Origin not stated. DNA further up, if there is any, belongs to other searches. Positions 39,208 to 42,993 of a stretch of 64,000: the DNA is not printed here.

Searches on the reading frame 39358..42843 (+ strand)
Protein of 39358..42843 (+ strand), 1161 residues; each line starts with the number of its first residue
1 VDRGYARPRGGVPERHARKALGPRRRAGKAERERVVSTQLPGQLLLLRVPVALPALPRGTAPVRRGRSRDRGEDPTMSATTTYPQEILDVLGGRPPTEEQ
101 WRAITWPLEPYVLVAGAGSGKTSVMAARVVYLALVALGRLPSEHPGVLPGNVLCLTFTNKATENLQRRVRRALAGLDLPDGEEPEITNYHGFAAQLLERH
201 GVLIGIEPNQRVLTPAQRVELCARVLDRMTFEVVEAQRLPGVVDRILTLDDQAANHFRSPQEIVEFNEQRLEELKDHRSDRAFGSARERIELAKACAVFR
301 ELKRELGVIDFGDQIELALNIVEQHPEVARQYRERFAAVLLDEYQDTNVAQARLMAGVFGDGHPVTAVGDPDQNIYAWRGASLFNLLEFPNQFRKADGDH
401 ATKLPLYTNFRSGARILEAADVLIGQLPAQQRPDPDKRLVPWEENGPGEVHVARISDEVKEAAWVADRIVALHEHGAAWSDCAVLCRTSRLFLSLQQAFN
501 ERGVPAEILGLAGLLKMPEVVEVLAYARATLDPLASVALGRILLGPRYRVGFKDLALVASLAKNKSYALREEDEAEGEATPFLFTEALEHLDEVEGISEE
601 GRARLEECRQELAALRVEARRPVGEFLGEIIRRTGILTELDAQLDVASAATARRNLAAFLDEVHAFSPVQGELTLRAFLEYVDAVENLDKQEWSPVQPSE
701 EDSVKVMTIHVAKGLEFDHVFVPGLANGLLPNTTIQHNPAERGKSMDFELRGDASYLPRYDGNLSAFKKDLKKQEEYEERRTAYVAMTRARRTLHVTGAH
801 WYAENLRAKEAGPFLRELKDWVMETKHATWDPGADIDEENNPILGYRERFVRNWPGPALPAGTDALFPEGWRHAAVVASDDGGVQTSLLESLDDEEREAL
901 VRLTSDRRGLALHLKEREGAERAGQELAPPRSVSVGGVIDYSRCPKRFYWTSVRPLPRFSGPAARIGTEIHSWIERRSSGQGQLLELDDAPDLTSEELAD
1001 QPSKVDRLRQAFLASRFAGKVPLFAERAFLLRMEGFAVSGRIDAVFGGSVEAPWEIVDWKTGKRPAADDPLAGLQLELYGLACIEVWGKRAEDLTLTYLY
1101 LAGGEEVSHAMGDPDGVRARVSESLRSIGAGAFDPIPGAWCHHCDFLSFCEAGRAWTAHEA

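Call 55: search_protein_families(library=pfam, proteins=[window:39358-42843:+], max_evalue=0.001)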
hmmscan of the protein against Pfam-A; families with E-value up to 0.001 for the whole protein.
window:39358-42843:+ (1161 aa): 5 families
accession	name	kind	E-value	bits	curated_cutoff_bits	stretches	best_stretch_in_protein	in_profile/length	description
PF00580.27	UvrD-helicase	-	1.1e-51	176.5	23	1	97-393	2-270/271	UvrD/REP helicase N-terminal domain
PF13361.12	UvrD_C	-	3.2e-40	139.1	25.6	1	406-797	3-346/350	UvrD-like helicase C-terminal domain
PF12705.13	PDDEXK_1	-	8.5e-24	85.3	22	1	933-1151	2-247/247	PD-(D/E)XK nuclease superfamily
PF13245.12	AAA_19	-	7.9e-14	52.4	25.1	1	103-377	4-132/134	AAA domain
PF13538.12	UvrD_C_2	-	2.8e-08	33.9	27.4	0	706-723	4-23/52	UvrD-like helicase C-terminal domain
